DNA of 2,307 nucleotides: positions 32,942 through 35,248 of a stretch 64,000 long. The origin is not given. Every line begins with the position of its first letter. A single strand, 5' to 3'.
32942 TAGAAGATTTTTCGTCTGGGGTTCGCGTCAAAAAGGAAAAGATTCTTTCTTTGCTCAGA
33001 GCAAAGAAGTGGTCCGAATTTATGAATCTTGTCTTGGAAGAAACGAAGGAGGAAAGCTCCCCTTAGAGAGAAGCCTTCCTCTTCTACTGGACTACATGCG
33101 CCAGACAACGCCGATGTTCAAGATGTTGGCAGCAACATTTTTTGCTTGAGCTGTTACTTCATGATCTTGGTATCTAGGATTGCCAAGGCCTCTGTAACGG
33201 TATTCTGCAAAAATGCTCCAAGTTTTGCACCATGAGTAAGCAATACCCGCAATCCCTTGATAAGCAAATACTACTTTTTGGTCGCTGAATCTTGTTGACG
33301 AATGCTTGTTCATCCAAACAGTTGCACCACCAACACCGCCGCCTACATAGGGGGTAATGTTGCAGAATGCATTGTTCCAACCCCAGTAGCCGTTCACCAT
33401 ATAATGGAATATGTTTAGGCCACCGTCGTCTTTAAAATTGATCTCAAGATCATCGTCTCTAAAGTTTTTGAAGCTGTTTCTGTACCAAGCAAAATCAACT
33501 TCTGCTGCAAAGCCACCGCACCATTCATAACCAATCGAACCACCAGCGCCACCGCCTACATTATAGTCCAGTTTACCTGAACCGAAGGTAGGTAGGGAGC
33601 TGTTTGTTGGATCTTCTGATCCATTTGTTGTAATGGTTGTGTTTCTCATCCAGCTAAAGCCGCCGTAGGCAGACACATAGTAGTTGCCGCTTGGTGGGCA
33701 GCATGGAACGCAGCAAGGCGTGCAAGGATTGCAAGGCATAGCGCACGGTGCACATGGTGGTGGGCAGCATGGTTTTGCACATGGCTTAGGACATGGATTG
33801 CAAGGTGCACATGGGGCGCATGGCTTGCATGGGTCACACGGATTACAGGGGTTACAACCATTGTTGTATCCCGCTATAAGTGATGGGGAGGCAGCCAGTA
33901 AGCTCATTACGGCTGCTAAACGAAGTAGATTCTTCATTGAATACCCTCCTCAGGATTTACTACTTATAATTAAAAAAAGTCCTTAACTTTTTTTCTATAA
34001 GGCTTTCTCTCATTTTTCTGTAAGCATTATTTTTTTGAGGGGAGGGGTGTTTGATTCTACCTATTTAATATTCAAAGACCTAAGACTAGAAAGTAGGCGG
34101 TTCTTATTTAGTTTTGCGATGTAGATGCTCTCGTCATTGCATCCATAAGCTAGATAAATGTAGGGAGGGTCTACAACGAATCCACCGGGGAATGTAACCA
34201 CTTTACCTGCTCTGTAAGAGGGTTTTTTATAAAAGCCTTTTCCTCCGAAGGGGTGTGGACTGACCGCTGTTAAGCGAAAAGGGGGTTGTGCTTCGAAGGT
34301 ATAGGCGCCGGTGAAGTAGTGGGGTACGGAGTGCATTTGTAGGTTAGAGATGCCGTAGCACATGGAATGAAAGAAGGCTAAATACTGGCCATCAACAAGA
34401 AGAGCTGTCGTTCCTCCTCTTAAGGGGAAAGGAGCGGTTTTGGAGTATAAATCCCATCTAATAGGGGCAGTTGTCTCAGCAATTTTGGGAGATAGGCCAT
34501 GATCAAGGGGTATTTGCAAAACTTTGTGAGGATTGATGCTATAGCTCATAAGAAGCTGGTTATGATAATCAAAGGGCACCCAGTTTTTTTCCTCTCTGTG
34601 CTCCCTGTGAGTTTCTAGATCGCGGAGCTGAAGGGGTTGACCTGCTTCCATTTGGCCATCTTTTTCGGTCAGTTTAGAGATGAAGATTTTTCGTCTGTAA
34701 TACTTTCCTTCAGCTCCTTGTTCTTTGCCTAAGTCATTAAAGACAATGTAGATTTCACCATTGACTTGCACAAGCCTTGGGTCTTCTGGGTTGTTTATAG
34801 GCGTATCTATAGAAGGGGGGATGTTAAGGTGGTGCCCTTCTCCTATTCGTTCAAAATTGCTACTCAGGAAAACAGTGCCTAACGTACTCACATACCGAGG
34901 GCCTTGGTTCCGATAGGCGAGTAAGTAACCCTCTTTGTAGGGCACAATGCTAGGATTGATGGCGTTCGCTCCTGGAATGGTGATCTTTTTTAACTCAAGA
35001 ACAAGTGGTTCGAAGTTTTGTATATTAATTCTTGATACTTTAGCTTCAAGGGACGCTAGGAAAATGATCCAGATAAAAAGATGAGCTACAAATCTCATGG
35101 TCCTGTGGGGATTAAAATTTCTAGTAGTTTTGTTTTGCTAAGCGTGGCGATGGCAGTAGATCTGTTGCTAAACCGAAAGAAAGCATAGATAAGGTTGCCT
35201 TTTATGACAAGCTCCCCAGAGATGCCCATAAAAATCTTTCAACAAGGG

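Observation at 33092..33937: Outer-membrane protein with 19 cysteines in a (C-x-P)n repeat array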

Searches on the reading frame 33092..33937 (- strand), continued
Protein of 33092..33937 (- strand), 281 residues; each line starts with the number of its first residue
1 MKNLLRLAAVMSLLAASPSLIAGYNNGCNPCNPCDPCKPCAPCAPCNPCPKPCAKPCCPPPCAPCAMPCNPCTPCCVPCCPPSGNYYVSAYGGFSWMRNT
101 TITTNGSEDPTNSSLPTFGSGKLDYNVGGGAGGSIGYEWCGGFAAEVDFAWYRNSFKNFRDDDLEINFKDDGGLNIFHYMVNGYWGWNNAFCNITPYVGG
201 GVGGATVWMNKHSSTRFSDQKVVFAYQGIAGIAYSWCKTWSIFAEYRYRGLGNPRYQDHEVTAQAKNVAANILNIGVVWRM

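Call 68: find_encoding_contigs(protein=P0132, flank=4000, max_places=3)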
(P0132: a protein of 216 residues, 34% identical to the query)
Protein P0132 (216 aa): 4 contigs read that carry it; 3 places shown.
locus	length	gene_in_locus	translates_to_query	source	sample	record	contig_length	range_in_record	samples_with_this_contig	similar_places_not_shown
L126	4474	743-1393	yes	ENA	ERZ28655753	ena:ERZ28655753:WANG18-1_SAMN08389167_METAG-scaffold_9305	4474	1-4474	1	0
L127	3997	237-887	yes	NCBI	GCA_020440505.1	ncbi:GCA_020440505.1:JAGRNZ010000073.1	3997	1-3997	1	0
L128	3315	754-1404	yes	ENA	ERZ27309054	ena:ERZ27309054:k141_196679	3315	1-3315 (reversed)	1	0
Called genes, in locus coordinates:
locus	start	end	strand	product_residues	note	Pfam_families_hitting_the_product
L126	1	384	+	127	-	?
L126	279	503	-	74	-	-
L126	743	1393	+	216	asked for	PF13505:OMP_b-brl, PF01617:Surface_Ag_2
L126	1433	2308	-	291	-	-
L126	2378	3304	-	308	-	PF08331:QueG_DUF1730, PF13187:Fer4_9 (faint), PF12838:Fer4_7 (weak), PF13484:Fer4_16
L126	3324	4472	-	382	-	?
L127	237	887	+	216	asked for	PF13505:OMP_b-brl, PF01617:Surface_Ag_2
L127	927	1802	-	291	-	-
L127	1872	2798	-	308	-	PF08331:QueG_DUF1730, PF13187:Fer4_9 (faint), PF12838:Fer4_7 (weak), PF13484:Fer4_16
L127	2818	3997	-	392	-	PF03781:FGE-sulfatase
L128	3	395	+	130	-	?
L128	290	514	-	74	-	-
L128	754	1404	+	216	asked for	PF13505:OMP_b-brl, PF01617:Surface_Ag_2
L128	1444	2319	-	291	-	-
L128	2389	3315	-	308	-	PF08331:QueG_DUF1730, PF13187:Fer4_9 (faint), PF12838:Fer4_7 (weak), PF13484:Fer4_16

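Call 72: find_encoding_contigs(protein=P0188, flank=10000, max_places=2)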
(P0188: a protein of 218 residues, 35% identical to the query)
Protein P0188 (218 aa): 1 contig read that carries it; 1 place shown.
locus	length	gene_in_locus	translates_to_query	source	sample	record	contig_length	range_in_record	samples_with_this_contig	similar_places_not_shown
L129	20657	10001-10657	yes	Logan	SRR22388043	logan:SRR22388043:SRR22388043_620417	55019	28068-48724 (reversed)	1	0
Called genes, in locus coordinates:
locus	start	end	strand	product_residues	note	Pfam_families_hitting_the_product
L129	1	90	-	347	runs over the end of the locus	PF03595:SLAC1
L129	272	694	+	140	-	-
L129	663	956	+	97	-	PF07866:DUF1653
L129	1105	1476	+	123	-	PF14534:DUF4440 (weak), PF12680:SnoaL_2 (weak)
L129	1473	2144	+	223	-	PF03848:TehB, PF13847:Methyltransf_31 (weak), PF13649:Methyltransf_25 (weak)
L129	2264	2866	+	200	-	PF02525:Flavodoxin_2, PF03358:FMN_red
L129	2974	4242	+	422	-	PF02321:OEP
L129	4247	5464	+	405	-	PF25973:BSH_CzcB, PF25893:HH_CzcB, PF25954:Beta-barrel_RND_2, PF25975:CzcB_C, PF25989:YknX_C (weak)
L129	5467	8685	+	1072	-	PF00873:ACR_tran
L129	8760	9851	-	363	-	PF13088:BNR_2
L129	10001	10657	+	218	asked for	PF13505:OMP_b-brl, PF01617:Surface_Ag_2 (weak)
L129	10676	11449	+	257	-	PF00106:adh_short, PF08659:KR, PF13561:adh_short_C2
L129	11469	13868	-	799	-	PF12796:Ank_2, PF00023:Ank (weak), PF13857:Ank_5 (weak), PF13637:Ank_4, PF13637:Ank_4, PF13857:Ank_5, PF12796:Ank_2, PF13637:Ank_4, +6 more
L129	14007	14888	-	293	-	PF01531:Glyco_transf_11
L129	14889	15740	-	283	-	PF08242:Methyltransf_12 (faint)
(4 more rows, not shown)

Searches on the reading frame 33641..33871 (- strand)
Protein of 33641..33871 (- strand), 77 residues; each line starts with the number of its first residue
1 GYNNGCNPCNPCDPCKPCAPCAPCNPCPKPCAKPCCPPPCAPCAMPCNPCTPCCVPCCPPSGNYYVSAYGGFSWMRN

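Call 24: find_homologous_proteins(query=window:33641-33871:-, max_evalue=10)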
Query seq(77 aa) (77 aa): 1 proteins with E <= 10 among 53 candidates.
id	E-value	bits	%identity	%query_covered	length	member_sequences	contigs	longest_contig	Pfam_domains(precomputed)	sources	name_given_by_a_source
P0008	1.8e+0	26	100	10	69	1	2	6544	-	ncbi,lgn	ncbi:MAG: hypothetical protein ACFCUQ_21090 [Kiloniellales bacterium]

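Call 58: find_encoding_contigs(protein=P0008, flank=5000)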
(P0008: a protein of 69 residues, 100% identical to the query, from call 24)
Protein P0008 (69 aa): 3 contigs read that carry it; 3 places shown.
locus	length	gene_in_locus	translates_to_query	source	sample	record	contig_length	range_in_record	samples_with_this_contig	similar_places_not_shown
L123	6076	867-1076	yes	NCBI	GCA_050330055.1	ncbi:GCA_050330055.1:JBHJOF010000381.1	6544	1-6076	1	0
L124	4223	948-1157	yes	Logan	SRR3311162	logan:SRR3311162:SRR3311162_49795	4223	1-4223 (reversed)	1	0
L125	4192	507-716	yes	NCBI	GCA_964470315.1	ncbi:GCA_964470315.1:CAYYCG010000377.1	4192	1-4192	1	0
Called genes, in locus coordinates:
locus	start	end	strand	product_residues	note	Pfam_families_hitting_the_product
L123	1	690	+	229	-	PF00512:HisKA, PF02518:HATPase_c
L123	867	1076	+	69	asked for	-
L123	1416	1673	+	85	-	-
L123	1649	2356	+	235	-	-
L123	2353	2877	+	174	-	-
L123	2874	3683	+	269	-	PF03781:FGE-sulfatase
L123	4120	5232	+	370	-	PF13609:Porin_4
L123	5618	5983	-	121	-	-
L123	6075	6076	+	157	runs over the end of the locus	PF16694:Cytochrome_P460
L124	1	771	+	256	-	?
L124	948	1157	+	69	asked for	-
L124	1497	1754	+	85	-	-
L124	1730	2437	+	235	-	-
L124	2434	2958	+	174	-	-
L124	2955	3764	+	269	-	PF03781:FGE-sulfatase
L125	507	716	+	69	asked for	-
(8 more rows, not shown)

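Call 70: search_solved_structures(query=window:33683-33871:-, max_evalue=10, show_alignments=3)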
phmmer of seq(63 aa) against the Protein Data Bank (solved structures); distinct sequences matched with E-value up to 10: 0.

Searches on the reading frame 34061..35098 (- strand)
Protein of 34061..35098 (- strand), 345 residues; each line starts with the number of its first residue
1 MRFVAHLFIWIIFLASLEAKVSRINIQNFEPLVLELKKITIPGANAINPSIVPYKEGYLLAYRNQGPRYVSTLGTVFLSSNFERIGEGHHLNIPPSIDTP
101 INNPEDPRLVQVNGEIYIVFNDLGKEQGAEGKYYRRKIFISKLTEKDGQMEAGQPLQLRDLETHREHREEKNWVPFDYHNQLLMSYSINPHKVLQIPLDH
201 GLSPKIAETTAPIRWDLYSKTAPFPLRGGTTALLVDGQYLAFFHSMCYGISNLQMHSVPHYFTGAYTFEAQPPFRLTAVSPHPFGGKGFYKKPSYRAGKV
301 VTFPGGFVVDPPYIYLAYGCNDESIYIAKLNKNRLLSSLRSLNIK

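Call 3: search_protein_families(library=pfam, proteins=[window:34061-35098:-], max_evalue=1)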
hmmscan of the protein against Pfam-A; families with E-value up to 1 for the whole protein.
window:34061-35098:- (345 aa): 1 family
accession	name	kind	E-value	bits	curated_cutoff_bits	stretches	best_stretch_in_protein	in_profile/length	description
PF04041.19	Glyco_hydro_130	-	1.5e-06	27.8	26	1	27-337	15-316/320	beta-1,4-mannooligosaccharide phosphorylase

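Call 4: search_protein_families(library=ncbifam, proteins=[window:34061-35098:-], max_evalue=1)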
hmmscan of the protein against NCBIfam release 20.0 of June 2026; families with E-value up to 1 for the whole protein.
window:34061-35098:- (345 aa): 2 families
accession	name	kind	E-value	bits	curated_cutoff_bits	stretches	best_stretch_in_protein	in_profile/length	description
NF052550.1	BManbPhaseBMBP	equivalog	0.0068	15.8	450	0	104-127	90-113/296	beta-1,2-mannobiose phosphorylase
NF050092.1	BtaManbiosPhlase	equivalog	0.047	12.6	550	1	260-339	272-350/351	BtaManbiosPhlase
